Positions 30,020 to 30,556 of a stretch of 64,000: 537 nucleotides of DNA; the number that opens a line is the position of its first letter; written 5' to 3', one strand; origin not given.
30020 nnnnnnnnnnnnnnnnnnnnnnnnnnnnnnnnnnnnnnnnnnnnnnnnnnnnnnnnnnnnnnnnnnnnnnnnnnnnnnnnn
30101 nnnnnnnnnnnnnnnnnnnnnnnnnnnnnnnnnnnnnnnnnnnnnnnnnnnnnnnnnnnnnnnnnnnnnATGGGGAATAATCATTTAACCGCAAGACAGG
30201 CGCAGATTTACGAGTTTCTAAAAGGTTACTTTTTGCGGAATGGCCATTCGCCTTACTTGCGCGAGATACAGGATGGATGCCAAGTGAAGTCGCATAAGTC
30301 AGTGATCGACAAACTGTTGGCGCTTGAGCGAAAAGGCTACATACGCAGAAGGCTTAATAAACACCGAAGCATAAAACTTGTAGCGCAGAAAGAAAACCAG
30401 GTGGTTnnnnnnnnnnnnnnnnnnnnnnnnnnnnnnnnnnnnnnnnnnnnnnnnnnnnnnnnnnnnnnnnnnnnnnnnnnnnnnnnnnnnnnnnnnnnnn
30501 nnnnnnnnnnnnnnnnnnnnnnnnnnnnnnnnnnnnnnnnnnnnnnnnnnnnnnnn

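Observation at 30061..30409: LexA DNA-binding-domain-only protein behind a 28-bp perfect palindrome and an internal promoter inside the glycan locus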

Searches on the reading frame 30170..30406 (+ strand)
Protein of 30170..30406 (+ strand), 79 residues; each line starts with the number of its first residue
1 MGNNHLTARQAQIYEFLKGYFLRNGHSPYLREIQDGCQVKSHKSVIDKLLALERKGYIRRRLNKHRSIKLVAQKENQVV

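Call 3: search_protein_families(library=pfam, proteins=[window:30170-30406:+], max_evalue=0.01)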
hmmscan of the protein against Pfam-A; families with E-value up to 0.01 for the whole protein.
window:30170-30406:+ (79 aa): 1 family
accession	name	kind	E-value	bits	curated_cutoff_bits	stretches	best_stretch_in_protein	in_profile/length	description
PF01726.22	LexA_DNA_bind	-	3.1e-15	56.2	23.7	1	4-66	2-64/65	LexA DNA binding domain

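Call 6: find_homologous_proteins(query=window:30170-30406:+, max_evalue=0.001)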
Query window:30170-30406:+ (79 aa): 30 proteins with E <= 0.001 among 38 candidates.
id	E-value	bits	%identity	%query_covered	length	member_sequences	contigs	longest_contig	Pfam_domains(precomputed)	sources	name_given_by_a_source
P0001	7.8e-45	168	100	100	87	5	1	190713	PF01726.23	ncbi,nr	ncbi:MAG: LexA repressor [Candidatus Omnitrophota bacterium]|nr:LexA repressor [Candidatus Omnitroph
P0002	2.9e-37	144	85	95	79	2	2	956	PF01726.23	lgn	-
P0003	1.6e-34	135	82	96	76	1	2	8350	PF01726.23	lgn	-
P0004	5.1e-34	133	81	94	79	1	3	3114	PF01726.23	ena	-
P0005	6.2e-32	127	73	95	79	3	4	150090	PF01726.23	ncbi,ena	ncbi:MAG: hypothetical protein AABY43_03965 [Candidatus Omnitrophota bacterium]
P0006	1.6e-29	119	71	100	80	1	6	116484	PF01726.23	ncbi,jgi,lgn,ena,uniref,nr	ncbi:MAG: hypothetical protein COV72_01970 [Candidatus Omnitrophica bacterium CG11_big_fil_rev_8_21_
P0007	2.0e-29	119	73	92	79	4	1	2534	PF01726.23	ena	-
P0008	1.4e-23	100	64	89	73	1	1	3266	PF01726.23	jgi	jgi:repressor LexA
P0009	1.5e-22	97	63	89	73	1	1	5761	PF01726.23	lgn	-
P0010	1.8e-22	97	63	91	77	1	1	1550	PF01726.23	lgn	-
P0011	4.9e-22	96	66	89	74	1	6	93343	PF01726.23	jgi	jgi:repressor LexA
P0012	1.7e-21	94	63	89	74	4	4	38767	PF01726.23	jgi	-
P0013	1.9e-20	91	63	82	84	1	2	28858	PF01726.23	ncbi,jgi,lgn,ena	-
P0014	2.0e-20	90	59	92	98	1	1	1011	PF01726.23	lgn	-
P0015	6.2e-20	89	61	85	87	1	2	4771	PF01726.23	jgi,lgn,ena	-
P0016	9.9e-20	88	61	84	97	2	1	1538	PF01726.23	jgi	-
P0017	1.0e-19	88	56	90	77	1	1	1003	PF01726.23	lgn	-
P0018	1.7e-19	87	63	89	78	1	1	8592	PF01726.23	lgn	-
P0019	2.1e-19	87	62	86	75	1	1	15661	PF01726.23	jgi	jgi:SOS-response transcriptional repressor LexA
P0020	5.0e-19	86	58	82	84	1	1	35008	PF01726.23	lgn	-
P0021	1.8e-18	84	56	90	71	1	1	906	PF01726.23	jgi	jgi:repressor LexA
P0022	3.0e-18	83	60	89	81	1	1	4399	PF01726.23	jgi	-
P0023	9.2e-18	82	58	90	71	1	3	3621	PF01726.23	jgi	jgi:repressor LexA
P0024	4.7e-8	51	48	84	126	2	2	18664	PF01726.23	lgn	-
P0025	2.6e-6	46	44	89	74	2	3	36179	PF01047.29,PF13412.13,PF09339.17,PF12802.14,PF00392.28,PF01726.23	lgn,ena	-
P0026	5.4e-6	45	39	95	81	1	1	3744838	PF01726.23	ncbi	ncbi:MAG: winged helix DNA-binding protein, partial [Candidatus Zixiibacteriota bacterium]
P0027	5.7e-5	41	46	84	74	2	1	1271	PF01726.23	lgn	-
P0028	7.6e-5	41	43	85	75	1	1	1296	PF12802.14,PF01726.23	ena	-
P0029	1.6e-4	40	38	99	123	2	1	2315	PF01726.23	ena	-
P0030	5.6e-4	38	44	80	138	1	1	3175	PF01726.23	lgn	-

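Call 8: find_encoding_contigs(protein=P0005, flank=6000, max_places=3)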
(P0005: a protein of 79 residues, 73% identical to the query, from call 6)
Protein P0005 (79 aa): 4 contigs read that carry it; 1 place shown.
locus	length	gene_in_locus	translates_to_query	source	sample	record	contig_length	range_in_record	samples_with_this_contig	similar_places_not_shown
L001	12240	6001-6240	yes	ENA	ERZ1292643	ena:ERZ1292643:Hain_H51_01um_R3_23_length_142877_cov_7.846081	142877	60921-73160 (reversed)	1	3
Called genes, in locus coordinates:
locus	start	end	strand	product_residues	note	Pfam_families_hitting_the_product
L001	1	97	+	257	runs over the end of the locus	PF01209:Ubie_methyltran (weak), PF13489:Methyltransf_23, PF13847:Methyltransf_31, PF08241:Methyltransf_11, PF08242:Methyltransf_12, PF13649:Methyltransf_25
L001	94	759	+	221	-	PF01656:CbiA, PF13500:AAA_26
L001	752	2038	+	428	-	PF00202:Aminotran_3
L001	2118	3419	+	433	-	PF03446:NAD_binding_2 (faint), PF03721:UDPG_MGDP_dh_N, PF03807:F420_oxidored (faint), PF00984:UDPG_MGDP_dh, PF03720:UDPG_MGDP_dh_C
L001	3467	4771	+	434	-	PF03446:NAD_binding_2 (weak), PF03721:UDPG_MGDP_dh_N, PF00984:UDPG_MGDP_dh, PF03720:UDPG_MGDP_dh_C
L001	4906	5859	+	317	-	PF01073:3Beta_HSD, PF01370:Epimerase, PF02719:Polysacc_synt_2, PF04321:RmlD_sub_bind (weak), PF07993:NAD_binding_4, PF13460:NAD_binding_10, PF16363:GDP_Man_Dehyd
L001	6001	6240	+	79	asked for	PF01726:LexA_DNA_bind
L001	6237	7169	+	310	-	PF01073:3Beta_HSD, PF01370:Epimerase, PF02719:Polysacc_synt_2 (faint), PF04321:RmlD_sub_bind (faint), PF07993:NAD_binding_4 (faint), PF16363:GDP_Man_Dehyd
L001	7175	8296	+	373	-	PF00155:Aminotran_1_2 (weak), PF01041:DegT_DnrJ_EryC1, PF01053:Cys_Met_Meta_PP (weak), PF01212:Beta_elim_lyase (faint)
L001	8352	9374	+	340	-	PF01118:Semialdhyde_dh (faint), PF01408:GFO_IDH_MocA, PF02894:GFO_IDH_MocA_C, PF22725:GFO_IDH_MocA_C3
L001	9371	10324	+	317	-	PF01073:3Beta_HSD, PF01370:Epimerase, PF02719:Polysacc_synt_2, PF04321:RmlD_sub_bind, PF07993:NAD_binding_4, PF16363:GDP_Man_Dehyd, PF13460:NAD_binding_10 (weak)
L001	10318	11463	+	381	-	PF01041:DegT_DnrJ_EryC1, PF00155:Aminotran_1_2 (weak), PF01053:Cys_Met_Meta_PP (faint), PF01212:Beta_elim_lyase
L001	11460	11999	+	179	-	PF25084:LbH_EIF2B (faint), PF00132:Hexapep, PF14602:Hexapep_2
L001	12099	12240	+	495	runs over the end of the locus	PF02310:B12-binding, PF04055:Radical_SAM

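Call 9: find_encoding_contigs(protein=P0006, flank=6000, max_places=3)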
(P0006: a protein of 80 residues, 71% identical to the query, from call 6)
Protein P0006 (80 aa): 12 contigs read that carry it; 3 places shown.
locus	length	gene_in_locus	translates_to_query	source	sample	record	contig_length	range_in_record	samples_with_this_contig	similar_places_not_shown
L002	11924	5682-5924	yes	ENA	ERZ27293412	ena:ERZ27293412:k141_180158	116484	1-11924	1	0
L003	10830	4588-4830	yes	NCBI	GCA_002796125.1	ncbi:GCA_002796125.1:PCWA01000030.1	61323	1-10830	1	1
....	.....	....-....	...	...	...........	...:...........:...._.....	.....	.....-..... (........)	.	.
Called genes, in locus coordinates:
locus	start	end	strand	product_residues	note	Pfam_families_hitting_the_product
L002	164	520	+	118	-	PF01740:STAS, PF13466:STAS_2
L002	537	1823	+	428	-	PF02403:Seryl_tRNA_N, PF00587:tRNA-synt_2b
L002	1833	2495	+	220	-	-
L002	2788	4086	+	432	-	PF03446:NAD_binding_2 (faint), PF03721:UDPG_MGDP_dh_N, PF03807:F420_oxidored (faint), PF00984:UDPG_MGDP_dh, PF03720:UDPG_MGDP_dh_C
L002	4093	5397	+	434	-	PF03446:NAD_binding_2, PF03721:UDPG_MGDP_dh_N, PF00984:UDPG_MGDP_dh, PF03720:UDPG_MGDP_dh_C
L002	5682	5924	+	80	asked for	PF01726:LexA_DNA_bind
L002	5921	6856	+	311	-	PF01073:3Beta_HSD, PF01370:Epimerase, PF02719:Polysacc_synt_2 (faint), PF04321:RmlD_sub_bind (weak), PF07993:NAD_binding_4 (faint), PF16363:GDP_Man_Dehyd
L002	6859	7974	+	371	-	PF01041:DegT_DnrJ_EryC1, PF01053:Cys_Met_Meta_PP (weak)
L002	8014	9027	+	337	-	PF01408:GFO_IDH_MocA, PF03447:NAD_binding_3 (weak), PF02894:GFO_IDH_MocA_C, PF22725:GFO_IDH_MocA_C3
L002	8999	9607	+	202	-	PF25084:LbH_EIF2B, PF00132:Hexapep, PF25087:GMPPB_C, PF14602:Hexapep_2, PF00132:Hexapep (weak)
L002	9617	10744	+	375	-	PF02350:Epimerase_2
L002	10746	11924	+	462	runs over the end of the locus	PF00535:Glycos_transf_2, PF10111:Glyco_tranf_2_2, PF13641:Glyco_tranf_2_3, PF02348:CTP_transf_3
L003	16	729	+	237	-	PF00587:tRNA-synt_2b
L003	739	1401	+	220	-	-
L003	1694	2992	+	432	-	PF03446:NAD_binding_2 (faint), PF03721:UDPG_MGDP_dh_N, PF03807:F420_oxidored (faint), PF00984:UDPG_MGDP_dh, PF03720:UDPG_MGDP_dh_C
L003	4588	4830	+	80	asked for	PF01726:LexA_DNA_bind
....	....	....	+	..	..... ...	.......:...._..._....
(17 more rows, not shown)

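Call 10: find_encoding_contigs(protein=P0011, flank=6000, max_places=3)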
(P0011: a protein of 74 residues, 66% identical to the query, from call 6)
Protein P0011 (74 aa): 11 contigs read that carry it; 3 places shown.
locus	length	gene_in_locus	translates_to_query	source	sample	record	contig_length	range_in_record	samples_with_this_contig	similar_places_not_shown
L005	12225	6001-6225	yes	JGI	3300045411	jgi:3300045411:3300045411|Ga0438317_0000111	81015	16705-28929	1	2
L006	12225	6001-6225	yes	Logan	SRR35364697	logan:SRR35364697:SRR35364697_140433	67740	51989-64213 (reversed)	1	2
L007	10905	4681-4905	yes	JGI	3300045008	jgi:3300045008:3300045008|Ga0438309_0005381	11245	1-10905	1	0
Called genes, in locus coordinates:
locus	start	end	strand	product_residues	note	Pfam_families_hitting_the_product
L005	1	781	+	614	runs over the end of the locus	PF17764:PriA_3primeBD, PF18319:Zn_ribbon_PriA, PF18074:PriA_C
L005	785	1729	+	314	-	PF00551:Formyl_trans_N, PF02911:Formyl_trans_C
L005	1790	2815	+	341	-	PF01087:GalP_UDP_transf (weak), PF16285:DUF4931_N, PF01230:HIT (faint), PF16268:DUF4921, PF02744:GalP_UDP_tr_C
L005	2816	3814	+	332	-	PF01087:GalP_UDP_transf, PF01230:HIT (faint), PF16285:DUF4931_N, PF16268:DUF4921, PF02744:GalP_UDP_tr_C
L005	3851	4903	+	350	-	PF00044:Gp_dh_N, PF02800:Gp_dh_C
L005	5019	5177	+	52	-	-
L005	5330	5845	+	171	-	-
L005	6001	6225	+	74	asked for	PF01726:LexA_DNA_bind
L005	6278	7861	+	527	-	-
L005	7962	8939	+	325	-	PF01073:3Beta_HSD, PF01370:Epimerase, PF02719:Polysacc_synt_2, PF04321:RmlD_sub_bind, PF05368:NmrA (weak), PF16363:GDP_Man_Dehyd, PF13460:NAD_binding_10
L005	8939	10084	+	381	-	PF00155:Aminotran_1_2, PF01041:DegT_DnrJ_EryC1, PF01053:Cys_Met_Meta_PP, PF01212:Beta_elim_lyase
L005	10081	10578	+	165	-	-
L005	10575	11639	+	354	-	PF03102:NeuB, PF08666:SAF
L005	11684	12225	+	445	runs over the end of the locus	-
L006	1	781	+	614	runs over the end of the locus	PF17764:PriA_3primeBD, PF18319:Zn_ribbon_PriA, PF18074:PriA_C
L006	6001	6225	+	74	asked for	PF01726:LexA_DNA_bind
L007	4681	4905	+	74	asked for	PF01726:LexA_DNA_bind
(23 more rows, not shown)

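Call 15: find_encoding_contigs(protein=P0012, flank=6000, max_places=3)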
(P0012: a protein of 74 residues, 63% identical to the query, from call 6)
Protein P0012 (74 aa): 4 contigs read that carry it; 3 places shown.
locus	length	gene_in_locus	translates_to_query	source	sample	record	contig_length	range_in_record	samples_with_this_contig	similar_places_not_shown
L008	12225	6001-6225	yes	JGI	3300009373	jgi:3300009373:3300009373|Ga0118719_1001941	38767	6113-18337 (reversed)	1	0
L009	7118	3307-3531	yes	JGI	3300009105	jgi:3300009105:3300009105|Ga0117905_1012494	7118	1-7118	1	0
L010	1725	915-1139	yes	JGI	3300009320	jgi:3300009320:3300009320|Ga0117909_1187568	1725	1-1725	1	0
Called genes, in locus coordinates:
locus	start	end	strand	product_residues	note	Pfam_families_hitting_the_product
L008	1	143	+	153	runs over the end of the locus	PF00908:dTDP_sugar_isom, PF05523:FdtA, PF14667:Polysacc_synt_C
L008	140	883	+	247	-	PF00483:NTP_transferase, PF12804:NTP_transf_3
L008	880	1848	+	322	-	PF01073:3Beta_HSD, PF01370:Epimerase, PF02719:Polysacc_synt_2, PF04321:RmlD_sub_bind, PF07993:NAD_binding_4, PF13460:NAD_binding_10, PF16363:GDP_Man_Dehyd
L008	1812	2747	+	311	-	PF01073:3Beta_HSD, PF01370:Epimerase, PF02719:Polysacc_synt_2, PF04321:RmlD_sub_bind, PF16363:GDP_Man_Dehyd, PF07993:NAD_binding_4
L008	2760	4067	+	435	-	PF03721:UDPG_MGDP_dh_N, PF03446:NAD_binding_2, PF00984:UDPG_MGDP_dh, PF03720:UDPG_MGDP_dh_C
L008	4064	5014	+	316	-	PF01073:3Beta_HSD, PF01370:Epimerase, PF02719:Polysacc_synt_2, PF04321:RmlD_sub_bind, PF05368:NmrA, PF07993:NAD_binding_4, PF13460:NAD_binding_10, PF16363:GDP_Man_Dehyd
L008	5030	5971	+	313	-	PF01073:3Beta_HSD, PF01370:Epimerase, PF02719:Polysacc_synt_2 (faint), PF04321:RmlD_sub_bind, PF16363:GDP_Man_Dehyd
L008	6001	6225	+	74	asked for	PF01726:LexA_DNA_bind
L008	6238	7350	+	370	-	PF00155:Aminotran_1_2, PF01041:DegT_DnrJ_EryC1, PF01053:Cys_Met_Meta_PP (weak), PF01212:Beta_elim_lyase (weak)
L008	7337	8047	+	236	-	PF01522:Polysacc_deac_1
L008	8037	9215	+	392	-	PF13439:Glyco_transf_4, PF13477:Glyco_trans_4_2, PF13579:Glyco_trans_4_4, PF00534:Glycos_transf_1, PF13692:Glyco_trans_1_4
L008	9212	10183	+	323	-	PF01073:3Beta_HSD, PF01370:Epimerase, PF02719:Polysacc_synt_2, PF02737:3HCDH_N (weak), PF04321:RmlD_sub_bind, PF13460:NAD_binding_10 (weak), PF16363:GDP_Man_Dehyd, PF07993:NAD_binding_4, +1 more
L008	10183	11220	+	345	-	PF00953:Glycos_transf_4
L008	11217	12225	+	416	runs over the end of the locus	PF04932:Wzy_C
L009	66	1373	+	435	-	PF03721:UDPG_MGDP_dh_N, PF03446:NAD_binding_2, PF00984:UDPG_MGDP_dh, PF03720:UDPG_MGDP_dh_C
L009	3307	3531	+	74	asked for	PF01726:LexA_DNA_bind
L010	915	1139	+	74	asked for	PF01726:LexA_DNA_bind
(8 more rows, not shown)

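Call 16: find_encoding_contigs(protein=P0013, flank=6000, max_places=2)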
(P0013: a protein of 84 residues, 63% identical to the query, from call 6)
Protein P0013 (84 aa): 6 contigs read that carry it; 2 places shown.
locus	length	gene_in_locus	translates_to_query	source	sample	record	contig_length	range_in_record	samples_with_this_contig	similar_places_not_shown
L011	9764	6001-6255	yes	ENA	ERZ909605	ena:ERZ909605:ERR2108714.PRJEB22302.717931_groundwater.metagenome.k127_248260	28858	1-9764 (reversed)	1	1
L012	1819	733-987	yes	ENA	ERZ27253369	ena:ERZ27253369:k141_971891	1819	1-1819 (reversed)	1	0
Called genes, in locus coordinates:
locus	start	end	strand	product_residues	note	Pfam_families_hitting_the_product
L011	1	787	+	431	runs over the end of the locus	PF00070:Pyr_redox (faint), PF02826:2-Hacid_dh_C (faint), PF03446:NAD_binding_2 (faint), PF03721:UDPG_MGDP_dh_N, PF03807:F420_oxidored (faint), PF00984:UDPG_MGDP_dh, PF03720:UDPG_MGDP_dh_C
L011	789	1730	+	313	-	PF01073:3Beta_HSD, PF01370:Epimerase, PF02719:Polysacc_synt_2 (faint), PF04321:RmlD_sub_bind, PF07993:NAD_binding_4 (faint), PF16363:GDP_Man_Dehyd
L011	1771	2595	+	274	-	PF05724:TPMT (weak), PF13489:Methyltransf_23, PF13649:Methyltransf_25, PF13847:Methyltransf_31, PF08241:Methyltransf_11, PF08242:Methyltransf_12 (weak)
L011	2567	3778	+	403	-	PF00535:Glycos_transf_2, PF26629:GT2_TM_C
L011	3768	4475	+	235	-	PF01209:Ubie_methyltran, PF05175:MTS (weak), PF13489:Methyltransf_23, PF13847:Methyltransf_31, PF08241:Methyltransf_11, PF08242:Methyltransf_12, PF13649:Methyltransf_25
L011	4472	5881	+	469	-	-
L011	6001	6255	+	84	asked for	PF01726:LexA_DNA_bind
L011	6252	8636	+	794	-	PF01593:Amino_oxidase, PF13450:NAD_binding_8, PF03275:GLF (faint), PF03102:NeuB, PF08666:SAF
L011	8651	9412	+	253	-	PF00106:adh_short, PF01370:Epimerase, PF08659:KR, PF13561:adh_short_C2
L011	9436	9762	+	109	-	?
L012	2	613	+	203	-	?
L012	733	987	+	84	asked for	PF01726:LexA_DNA_bind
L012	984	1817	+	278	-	?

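Call 17: find_encoding_contigs(protein=P0020, flank=6000, max_places=2)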
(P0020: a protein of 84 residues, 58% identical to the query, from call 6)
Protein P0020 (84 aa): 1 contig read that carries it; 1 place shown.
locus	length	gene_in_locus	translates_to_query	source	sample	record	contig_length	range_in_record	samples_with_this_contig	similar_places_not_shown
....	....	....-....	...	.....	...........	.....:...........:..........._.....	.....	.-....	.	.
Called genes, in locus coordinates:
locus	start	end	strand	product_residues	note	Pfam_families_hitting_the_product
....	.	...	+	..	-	?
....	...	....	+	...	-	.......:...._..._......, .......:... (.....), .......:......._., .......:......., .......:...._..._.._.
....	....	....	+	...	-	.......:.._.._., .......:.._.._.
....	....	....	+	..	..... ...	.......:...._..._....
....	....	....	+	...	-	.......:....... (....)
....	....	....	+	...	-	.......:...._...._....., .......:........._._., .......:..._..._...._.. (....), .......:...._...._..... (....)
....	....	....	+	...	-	-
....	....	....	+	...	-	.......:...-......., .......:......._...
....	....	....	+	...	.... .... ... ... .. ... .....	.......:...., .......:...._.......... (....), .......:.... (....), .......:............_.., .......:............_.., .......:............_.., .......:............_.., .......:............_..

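Call 23: find_related_loci(query=A1, collection=genome_contigs, flank=5000)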
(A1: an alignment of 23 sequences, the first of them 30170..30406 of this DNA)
Query A1 (79 aa) in genome_contigs; peptide patterns used: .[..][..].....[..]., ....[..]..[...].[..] (x = any residue, [..] = any of these).
79 stretches matched a pattern; 49 encode a relative of the query (tblastn E <= 1e-3); 49 distinct loci.
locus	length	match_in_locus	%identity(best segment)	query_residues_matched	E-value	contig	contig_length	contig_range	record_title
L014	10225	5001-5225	73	1-75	6e-37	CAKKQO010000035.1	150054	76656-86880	Omnitrophica bacterium GWA2_41_15 isolate Hainich-H51-bin333-1 genome assembly, contig: H51-bin333_1_Hain_H51_02um_R3_23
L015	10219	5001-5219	77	1-73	1e-35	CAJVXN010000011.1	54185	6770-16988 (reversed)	TPA_asm: uncultured bacterium isolate DRR093005_bin.42_MetaBAT_v2.12.1_MAG genome assembly, contig: NODE_270_length_5418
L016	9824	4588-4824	71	1-79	2e-35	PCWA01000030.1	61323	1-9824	MAG: Candidatus Omnitrophica bacterium CG11_big_fil_rev_8_21_14_0_20_42_13 CG11_8_21_14_0.20_scaffold_331_c, whole genom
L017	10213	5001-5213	61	1-71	3e-26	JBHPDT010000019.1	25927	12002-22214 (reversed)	Candidatus Omnitrophota bacterium isolate SAG AM-311-C11 NODE_19_length_25927_cov_25.484462, whole genome shotgun sequen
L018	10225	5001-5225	55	1-75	1e-25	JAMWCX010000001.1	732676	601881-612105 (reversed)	MAG: Candidatus Omnitrophota bacterium isolate QZM4_2.bins.201.Tibet NODE_4_length_732676_cov_4.377431, whole genome sho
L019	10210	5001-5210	60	1-70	2e-25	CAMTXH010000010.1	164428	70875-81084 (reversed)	MAG: uncultured Omnitrophica bacterium isolate G01_MAG_00006 genome assembly, contig: G01_MAG_00006_000000000006, whole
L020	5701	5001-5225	56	1-75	2e-25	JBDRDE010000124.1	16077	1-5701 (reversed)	MAG: Candidatus Omnitrophota bacterium isolate MEGAHIT-group-1.234 k141_6581917, whole genome shotgun sequence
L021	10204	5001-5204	62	1-68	4e-25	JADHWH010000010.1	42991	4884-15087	MAG: Candidatus Omnitrophota bacterium isolate BS750m-G22 BS-750m-C774, whole genome shotgun sequence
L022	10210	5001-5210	60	1-70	4e-25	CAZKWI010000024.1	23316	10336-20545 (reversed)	MAG TPA_asm: uncultured Planctomycetia bacterium isolate SRP077602_co2_302 genome assembly, contig: NODE_3250_length_233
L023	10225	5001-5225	55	1-75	1e-24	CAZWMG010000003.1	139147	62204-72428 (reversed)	MAG TPA_asm: uncultured Planctomycetia bacterium isolate SRP167671_co1_128 genome assembly, contig: NODE_87_length_13914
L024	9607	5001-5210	56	1-70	9e-25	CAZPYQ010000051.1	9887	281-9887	MAG TPA_asm: uncultured Planctomycetia bacterium isolate SRP098346_co1_237 genome assembly, contig: NODE_8887_length_988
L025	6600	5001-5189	60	6-68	1e-24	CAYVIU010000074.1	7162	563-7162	MAG TPA_asm: uncultured Planctomycetia bacterium isolate SRP077602_co2_161 genome assembly, contig: NODE_15517_length_71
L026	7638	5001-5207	59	6-74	2e-24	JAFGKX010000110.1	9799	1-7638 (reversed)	MAG: Candidatus Omnitrophota bacterium isolate Zod_Metabat.364 k87_10485878, whole genome shotgun sequence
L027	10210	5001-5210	57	1-70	3e-24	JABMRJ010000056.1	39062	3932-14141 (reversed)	MAG: Candidatus Omnitrophota bacterium isolate bin.182 k141_2076337, whole genome shotgun sequence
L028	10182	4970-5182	56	1-71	2e-24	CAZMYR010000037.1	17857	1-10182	MAG TPA_asm: uncultured Planctomycetia bacterium isolate binchicken_co34_514 genome assembly, contig: NODE_5120_length_1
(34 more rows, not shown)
